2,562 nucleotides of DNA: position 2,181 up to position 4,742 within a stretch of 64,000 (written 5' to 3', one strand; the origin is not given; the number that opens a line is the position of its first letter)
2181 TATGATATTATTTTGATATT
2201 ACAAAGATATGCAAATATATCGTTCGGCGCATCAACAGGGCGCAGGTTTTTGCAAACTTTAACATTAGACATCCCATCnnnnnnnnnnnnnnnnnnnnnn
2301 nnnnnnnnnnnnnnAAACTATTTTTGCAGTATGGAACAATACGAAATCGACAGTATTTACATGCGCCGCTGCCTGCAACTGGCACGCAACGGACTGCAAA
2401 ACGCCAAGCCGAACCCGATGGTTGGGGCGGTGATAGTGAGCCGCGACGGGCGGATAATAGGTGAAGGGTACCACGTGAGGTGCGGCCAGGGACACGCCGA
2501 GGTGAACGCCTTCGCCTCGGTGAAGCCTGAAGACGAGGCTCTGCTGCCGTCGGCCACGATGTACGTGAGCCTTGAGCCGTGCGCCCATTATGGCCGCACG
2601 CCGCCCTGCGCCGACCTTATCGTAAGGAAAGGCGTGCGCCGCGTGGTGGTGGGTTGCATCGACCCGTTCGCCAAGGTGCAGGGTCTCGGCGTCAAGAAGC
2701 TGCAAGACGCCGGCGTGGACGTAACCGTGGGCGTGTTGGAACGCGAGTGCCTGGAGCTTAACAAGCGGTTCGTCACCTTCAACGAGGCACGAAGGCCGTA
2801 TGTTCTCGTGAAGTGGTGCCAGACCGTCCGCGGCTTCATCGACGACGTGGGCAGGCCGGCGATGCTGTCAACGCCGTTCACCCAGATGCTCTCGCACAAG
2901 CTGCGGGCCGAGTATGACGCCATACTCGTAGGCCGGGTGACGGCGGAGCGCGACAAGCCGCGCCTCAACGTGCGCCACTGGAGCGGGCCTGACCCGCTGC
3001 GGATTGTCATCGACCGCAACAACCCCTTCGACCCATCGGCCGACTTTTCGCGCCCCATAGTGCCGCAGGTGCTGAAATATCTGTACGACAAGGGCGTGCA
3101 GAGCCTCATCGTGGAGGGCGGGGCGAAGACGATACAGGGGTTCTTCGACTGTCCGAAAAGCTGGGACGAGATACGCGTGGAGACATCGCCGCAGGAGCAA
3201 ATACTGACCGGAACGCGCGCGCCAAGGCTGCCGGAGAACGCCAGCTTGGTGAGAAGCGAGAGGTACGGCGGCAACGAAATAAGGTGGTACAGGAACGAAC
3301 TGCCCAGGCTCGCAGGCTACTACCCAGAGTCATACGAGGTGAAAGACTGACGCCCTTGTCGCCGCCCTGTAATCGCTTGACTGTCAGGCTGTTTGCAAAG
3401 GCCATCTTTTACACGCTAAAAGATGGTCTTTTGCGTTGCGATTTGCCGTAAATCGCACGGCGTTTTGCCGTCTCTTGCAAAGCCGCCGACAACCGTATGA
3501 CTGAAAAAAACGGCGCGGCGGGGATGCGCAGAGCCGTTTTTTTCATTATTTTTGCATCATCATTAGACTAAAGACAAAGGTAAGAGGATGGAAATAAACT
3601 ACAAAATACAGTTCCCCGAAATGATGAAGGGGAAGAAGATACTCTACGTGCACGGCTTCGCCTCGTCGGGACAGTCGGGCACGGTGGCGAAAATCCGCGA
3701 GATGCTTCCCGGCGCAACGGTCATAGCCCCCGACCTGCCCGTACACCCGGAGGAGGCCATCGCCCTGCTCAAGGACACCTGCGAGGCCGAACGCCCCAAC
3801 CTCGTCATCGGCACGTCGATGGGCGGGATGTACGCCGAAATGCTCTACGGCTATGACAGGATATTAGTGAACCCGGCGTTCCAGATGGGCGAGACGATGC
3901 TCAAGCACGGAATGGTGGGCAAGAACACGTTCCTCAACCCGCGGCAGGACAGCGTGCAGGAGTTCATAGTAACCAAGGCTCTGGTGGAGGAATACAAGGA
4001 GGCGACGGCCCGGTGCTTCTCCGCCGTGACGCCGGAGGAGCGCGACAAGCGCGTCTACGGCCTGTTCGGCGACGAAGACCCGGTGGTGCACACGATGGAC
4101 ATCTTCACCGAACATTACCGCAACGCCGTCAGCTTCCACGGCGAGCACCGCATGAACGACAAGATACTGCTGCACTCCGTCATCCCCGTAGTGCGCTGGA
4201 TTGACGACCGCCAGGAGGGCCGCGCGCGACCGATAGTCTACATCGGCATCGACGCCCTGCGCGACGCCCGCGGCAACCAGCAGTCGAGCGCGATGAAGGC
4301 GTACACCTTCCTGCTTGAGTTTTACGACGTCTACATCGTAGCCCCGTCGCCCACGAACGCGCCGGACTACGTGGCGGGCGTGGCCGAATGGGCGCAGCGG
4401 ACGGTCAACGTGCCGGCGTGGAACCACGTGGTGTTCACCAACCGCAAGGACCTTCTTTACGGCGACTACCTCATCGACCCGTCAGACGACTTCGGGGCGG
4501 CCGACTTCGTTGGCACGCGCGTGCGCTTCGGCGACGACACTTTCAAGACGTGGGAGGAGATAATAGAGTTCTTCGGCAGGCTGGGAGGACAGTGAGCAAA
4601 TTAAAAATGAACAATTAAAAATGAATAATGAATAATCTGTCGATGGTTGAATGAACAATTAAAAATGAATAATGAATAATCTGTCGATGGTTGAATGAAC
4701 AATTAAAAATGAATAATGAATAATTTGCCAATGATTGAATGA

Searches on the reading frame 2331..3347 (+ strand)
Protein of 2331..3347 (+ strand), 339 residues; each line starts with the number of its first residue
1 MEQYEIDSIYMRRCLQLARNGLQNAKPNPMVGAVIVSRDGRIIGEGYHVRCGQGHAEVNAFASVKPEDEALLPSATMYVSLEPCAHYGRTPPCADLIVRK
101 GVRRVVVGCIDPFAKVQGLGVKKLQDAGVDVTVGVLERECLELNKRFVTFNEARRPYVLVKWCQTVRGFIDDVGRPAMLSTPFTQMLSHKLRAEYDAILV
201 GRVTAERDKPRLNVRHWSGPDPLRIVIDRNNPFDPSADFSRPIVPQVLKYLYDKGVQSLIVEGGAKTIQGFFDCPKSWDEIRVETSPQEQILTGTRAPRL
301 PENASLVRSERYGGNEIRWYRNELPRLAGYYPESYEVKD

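Call 19: search_protein_families(library=pfam, proteins=[window:2331-3347:+], max_evalue=0.001)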
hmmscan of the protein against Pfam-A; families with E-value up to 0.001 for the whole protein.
window:2331-3347:+ (339 aa): 4 families
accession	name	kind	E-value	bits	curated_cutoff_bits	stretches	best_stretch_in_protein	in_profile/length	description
PF00383.29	dCMP_cyt_deam_1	-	1.3e-18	67.2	25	1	7-109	4-102/102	Cytidine and deoxycytidylate deaminase zinc-binding region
PF01872.23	RibD_C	-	7.9e-17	62.1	24.1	1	156-287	1-162/197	RibD C-terminal domain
PF14437.12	MafB19-deam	-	4.4e-11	43.3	27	1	9-148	5-138/142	MafB19-like deaminase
PF18785.7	Inv-AAD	-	4.3e-07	30.3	26.5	1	32-142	1-126/129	Invertebrate-AID/APOBEC-deaminase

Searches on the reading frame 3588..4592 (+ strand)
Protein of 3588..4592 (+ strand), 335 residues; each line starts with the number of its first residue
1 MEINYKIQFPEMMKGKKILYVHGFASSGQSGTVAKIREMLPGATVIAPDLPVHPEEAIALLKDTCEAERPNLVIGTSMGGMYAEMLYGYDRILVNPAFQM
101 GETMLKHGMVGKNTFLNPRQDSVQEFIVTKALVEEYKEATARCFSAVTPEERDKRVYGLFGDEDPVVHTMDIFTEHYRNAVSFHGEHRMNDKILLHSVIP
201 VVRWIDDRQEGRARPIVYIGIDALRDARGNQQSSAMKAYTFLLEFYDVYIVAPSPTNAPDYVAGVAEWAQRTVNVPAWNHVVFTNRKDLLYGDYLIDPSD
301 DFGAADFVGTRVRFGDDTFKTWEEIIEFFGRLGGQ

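Call 19: search_protein_families(library=pfam, proteins=[window:3588-4592:+], max_evalue=0.001)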
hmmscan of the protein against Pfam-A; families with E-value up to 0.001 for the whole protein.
window:3588-4592:+ (335 aa): 2 families
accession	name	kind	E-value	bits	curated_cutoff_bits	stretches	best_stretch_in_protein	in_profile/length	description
PF05728.18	UPF0227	-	8.3e-12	45.8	21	1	17-167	1-148/187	Uncharacterised protein family (UPF0227)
PF12697.13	Abhydrolase_6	-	2.2e-05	25.7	26.3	1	18-116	1-101/217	Alpha/beta hydrolase family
